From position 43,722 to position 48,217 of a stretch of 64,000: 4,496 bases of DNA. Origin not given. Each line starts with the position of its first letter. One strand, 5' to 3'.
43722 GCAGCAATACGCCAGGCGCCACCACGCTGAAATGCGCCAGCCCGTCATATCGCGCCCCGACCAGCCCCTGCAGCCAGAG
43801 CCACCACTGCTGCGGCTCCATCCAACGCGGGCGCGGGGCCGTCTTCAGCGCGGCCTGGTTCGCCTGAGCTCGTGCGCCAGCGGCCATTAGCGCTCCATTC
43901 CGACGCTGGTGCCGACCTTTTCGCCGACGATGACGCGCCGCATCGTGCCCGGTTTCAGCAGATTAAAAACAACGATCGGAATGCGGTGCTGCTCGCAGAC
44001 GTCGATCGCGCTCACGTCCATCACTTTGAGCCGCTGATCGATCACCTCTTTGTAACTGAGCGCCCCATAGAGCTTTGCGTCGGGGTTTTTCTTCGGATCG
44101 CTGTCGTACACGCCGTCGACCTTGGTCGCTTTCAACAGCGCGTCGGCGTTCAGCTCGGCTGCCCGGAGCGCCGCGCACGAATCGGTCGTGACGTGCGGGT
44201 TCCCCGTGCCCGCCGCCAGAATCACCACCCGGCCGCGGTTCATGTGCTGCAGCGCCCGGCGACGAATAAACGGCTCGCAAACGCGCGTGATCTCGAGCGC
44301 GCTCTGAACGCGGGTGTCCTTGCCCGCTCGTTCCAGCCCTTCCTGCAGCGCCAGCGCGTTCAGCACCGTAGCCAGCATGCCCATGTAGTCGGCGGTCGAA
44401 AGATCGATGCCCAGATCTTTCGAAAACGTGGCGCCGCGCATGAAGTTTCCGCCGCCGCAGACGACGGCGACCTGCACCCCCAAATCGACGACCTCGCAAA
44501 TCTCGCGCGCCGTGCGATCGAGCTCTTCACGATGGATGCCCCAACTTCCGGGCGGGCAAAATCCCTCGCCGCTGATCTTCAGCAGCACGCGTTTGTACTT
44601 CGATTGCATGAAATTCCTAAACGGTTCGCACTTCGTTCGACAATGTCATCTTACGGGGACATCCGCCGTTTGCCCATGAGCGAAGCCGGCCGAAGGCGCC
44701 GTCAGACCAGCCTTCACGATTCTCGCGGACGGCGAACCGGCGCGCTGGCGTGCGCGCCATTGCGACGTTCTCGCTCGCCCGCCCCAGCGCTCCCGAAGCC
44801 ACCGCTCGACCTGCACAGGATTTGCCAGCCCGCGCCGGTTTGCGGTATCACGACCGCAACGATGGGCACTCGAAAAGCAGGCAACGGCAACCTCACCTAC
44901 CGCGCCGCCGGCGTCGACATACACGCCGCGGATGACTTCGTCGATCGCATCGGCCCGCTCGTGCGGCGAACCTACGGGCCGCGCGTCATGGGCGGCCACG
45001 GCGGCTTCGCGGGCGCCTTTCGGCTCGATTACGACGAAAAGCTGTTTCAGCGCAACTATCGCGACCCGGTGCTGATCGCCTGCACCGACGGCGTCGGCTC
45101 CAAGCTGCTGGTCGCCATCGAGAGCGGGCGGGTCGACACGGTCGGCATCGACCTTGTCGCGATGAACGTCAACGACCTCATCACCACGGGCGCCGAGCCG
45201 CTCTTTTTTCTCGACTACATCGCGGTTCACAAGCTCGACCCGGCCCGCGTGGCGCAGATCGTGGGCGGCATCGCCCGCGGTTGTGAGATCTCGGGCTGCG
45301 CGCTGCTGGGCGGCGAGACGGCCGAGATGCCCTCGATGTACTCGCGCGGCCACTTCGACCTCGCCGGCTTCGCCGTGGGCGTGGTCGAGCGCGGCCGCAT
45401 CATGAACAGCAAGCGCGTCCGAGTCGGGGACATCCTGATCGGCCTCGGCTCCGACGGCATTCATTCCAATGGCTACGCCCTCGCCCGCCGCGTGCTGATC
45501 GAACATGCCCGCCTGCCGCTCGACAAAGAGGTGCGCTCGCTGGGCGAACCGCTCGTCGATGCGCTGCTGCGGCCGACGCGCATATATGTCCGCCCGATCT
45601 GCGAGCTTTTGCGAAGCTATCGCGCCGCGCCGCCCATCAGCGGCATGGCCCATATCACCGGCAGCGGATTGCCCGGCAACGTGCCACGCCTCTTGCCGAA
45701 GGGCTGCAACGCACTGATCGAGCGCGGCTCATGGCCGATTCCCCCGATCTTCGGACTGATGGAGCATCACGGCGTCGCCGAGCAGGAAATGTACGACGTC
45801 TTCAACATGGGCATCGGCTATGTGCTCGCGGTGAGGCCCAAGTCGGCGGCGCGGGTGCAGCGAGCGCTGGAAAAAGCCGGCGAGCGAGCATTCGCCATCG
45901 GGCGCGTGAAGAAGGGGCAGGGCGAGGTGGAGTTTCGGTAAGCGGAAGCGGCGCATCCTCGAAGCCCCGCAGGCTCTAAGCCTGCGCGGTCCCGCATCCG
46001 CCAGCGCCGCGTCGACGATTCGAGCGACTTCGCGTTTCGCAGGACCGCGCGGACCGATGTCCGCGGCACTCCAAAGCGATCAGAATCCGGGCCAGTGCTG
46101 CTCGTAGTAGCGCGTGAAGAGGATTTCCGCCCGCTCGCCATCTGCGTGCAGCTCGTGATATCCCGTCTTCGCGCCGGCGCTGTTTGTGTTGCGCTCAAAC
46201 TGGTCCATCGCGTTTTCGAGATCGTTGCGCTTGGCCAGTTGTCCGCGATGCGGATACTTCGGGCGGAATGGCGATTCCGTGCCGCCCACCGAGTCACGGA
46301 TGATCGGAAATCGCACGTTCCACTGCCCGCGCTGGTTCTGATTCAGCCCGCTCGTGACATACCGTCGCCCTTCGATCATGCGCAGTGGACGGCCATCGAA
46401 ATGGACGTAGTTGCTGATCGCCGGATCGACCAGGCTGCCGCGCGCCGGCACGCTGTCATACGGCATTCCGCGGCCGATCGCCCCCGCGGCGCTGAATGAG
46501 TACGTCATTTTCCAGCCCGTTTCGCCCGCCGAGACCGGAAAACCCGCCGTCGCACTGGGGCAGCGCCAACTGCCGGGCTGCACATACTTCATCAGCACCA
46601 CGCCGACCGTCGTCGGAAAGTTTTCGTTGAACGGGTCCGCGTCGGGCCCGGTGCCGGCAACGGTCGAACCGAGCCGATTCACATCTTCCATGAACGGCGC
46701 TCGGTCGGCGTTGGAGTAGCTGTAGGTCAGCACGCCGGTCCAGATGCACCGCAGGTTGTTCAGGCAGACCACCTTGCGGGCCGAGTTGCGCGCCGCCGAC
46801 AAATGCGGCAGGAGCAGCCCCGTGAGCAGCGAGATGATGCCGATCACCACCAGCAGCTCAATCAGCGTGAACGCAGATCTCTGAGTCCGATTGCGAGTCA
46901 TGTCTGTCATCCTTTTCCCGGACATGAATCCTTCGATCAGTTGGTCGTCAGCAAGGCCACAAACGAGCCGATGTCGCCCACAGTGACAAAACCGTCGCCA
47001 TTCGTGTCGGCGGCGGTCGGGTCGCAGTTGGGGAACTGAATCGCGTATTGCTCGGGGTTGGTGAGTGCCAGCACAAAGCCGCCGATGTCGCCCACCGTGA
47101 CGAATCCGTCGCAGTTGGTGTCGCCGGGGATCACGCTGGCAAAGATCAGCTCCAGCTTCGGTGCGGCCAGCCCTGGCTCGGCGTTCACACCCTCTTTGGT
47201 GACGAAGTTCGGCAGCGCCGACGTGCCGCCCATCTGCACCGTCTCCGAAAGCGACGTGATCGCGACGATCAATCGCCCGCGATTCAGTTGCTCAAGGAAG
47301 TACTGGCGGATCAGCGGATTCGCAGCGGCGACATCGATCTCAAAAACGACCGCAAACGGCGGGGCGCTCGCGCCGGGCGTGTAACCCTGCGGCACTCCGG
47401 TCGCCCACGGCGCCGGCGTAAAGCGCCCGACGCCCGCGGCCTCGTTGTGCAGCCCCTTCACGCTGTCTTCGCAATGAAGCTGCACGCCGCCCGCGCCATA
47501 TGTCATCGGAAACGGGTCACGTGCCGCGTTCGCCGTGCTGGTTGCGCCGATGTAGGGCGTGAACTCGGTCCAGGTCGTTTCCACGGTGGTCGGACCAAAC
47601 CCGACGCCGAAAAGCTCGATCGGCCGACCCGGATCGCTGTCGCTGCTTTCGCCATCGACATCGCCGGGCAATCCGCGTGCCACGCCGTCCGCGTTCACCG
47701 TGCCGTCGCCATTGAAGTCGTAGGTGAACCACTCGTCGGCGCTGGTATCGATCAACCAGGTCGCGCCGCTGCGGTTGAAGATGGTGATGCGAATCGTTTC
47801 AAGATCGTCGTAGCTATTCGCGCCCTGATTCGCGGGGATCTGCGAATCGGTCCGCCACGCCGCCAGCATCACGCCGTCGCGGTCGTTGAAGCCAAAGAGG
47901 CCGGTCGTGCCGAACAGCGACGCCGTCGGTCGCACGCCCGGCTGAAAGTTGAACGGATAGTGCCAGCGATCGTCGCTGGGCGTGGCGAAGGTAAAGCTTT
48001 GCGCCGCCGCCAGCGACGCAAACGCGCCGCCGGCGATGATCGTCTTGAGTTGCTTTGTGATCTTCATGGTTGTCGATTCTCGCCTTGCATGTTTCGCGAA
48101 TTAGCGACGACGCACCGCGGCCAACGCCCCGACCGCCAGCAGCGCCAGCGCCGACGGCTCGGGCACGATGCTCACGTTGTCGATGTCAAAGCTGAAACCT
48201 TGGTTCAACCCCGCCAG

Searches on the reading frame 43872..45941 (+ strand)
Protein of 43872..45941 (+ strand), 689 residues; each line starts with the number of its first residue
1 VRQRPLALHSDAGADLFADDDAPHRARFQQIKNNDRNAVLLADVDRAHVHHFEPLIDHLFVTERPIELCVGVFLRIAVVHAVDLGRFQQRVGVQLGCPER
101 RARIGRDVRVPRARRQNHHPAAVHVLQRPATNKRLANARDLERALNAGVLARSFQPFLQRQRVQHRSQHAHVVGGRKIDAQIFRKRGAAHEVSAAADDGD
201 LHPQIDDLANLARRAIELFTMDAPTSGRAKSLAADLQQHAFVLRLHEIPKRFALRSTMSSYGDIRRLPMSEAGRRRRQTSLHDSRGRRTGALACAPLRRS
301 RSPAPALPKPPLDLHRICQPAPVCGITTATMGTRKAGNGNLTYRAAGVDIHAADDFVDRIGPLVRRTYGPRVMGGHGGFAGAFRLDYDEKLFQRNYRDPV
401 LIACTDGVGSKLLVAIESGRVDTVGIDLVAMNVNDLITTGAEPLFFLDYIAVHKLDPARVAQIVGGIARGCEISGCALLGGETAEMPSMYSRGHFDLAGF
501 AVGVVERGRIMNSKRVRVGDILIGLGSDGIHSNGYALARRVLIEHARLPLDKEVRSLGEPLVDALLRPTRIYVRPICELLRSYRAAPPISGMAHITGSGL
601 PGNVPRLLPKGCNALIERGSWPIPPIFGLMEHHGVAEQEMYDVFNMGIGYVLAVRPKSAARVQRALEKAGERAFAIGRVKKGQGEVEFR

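Call 30: search_protein_families(library=ncbifam, proteins=[window:43872-45941:+], max_evalue=0.001)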
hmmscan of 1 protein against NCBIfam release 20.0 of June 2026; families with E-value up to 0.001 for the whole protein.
window:43872-45941:+ (689 aa): 10 families
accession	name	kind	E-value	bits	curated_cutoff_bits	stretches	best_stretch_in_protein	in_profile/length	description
TIGR00878.1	purM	equivalog_domain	2.9e-122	408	236.35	1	341-681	1-331/332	phosphoribosylformylglycinamidine cyclo-ligase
TIGR01379.1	thiL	equivalog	2.9e-12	46.2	184.15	1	421-540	57-171/320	thiamine-phosphate kinase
TIGR03267.1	methan_mark_2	hypoth_equivalog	9.6e-07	28.2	365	1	398-523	55-169/323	methanogenesis marker 2 protein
TIGR02124.1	hypE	equivalog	4.7e-06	25.8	251.6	1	429-561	70-196/332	hydrogenase expression/formation protein HypE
TIGR01736.1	FGAM_synth_II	equivalog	1.2e-05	23.9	525.75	1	433-547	98-216/718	phosphoribosylformylglycinamidine synthase subunit PurL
NF004353.0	PRK05731.2-2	equivalog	2.6e-05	23.5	301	1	421-489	51-120/311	thiamine-phosphate kinase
NF004351.0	PRK05731.1-4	equivalog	2.8e-05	23.4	324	1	423-547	73-192/321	thiamine-phosphate kinase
NF002290.1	PRK01213.1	equivalog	4.7e-05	21.8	648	1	434-544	99-213/723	phosphoribosylformylglycinamidine synthase subunit PurL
TIGR04050.1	MSMEG_0567_Cter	hypoth_equivalog_domain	0.00071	19.1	312.2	0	429-483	68-120/296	MSMEG_0567/sll0787 family protein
TIGR04049.1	AIR_rel_sll0787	hypoth_equivalog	0.00078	18.6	321.3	0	648-683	259-294/318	sll0787 family AIR synthase-like protein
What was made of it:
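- On Bacterial selenoprotein gene (SelB/SECIS-dependent UGA recoding): The AIRS-domain neighbour is PurM, not SelD (call 30).
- Tried and rejected: NCBIfam identifies it as PurM (408 bits), not SelD (call 30).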

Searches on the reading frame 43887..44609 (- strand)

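Call 27: search_protein_families(library=pfam, proteins=[window:43887-44609:-], max_evalue=0.0001)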
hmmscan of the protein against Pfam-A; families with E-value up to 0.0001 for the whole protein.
window:43887-44609:- (240 aa): 1 family
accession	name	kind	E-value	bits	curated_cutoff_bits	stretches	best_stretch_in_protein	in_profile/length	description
PF00696.33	AA_kinase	-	4.7e-35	121.8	24.9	1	6-216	1-234/234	Amino acid kinase family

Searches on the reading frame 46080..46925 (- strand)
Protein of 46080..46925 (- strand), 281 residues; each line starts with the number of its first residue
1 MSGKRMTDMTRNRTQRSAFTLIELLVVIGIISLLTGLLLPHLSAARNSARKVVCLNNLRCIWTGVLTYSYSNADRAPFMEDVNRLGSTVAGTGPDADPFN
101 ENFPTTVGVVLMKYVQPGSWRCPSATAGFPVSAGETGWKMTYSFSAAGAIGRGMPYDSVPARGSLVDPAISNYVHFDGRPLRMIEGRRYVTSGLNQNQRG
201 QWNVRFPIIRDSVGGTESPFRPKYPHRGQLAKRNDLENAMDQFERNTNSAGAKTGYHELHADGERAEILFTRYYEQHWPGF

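Call 27: search_protein_families(library=pfam, proteins=[window:46080-46925:-], max_evalue=0.0001)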
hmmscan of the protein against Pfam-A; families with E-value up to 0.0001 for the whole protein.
window:46080-46925:- (281 aa): 1 family
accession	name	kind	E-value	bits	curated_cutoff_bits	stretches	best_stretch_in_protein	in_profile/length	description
PF07963.17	N_methyl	-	1.1e-05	25.2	21.2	1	15-38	3-26/27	Prokaryotic N-terminal methylation motif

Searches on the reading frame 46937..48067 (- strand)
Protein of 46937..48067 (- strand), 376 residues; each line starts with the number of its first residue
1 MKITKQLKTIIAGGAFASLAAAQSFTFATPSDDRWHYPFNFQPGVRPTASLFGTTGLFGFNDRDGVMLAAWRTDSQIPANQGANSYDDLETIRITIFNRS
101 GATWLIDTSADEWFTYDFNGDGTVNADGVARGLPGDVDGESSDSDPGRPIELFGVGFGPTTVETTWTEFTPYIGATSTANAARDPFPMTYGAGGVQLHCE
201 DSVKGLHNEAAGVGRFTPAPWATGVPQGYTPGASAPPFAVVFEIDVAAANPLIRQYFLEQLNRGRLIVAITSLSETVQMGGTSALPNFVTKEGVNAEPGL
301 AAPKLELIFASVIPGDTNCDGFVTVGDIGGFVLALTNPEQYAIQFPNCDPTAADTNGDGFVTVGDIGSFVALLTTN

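Call 27: search_protein_families(library=pfam, proteins=[window:46937-48067:-], max_evalue=0.0001)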
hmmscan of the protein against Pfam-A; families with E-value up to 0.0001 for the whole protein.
window:46937-48067:- (376 aa): 2 families
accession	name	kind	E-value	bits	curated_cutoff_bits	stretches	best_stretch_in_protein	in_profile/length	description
PF00404.24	Dockerin_1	-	2.1e-06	28.2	22.9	0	314-365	1-48/57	Dockerin type I domain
PF13405.12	EF-hand_6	-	5.9e-05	22.9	25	0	353-369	9-25/30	EF-hand domain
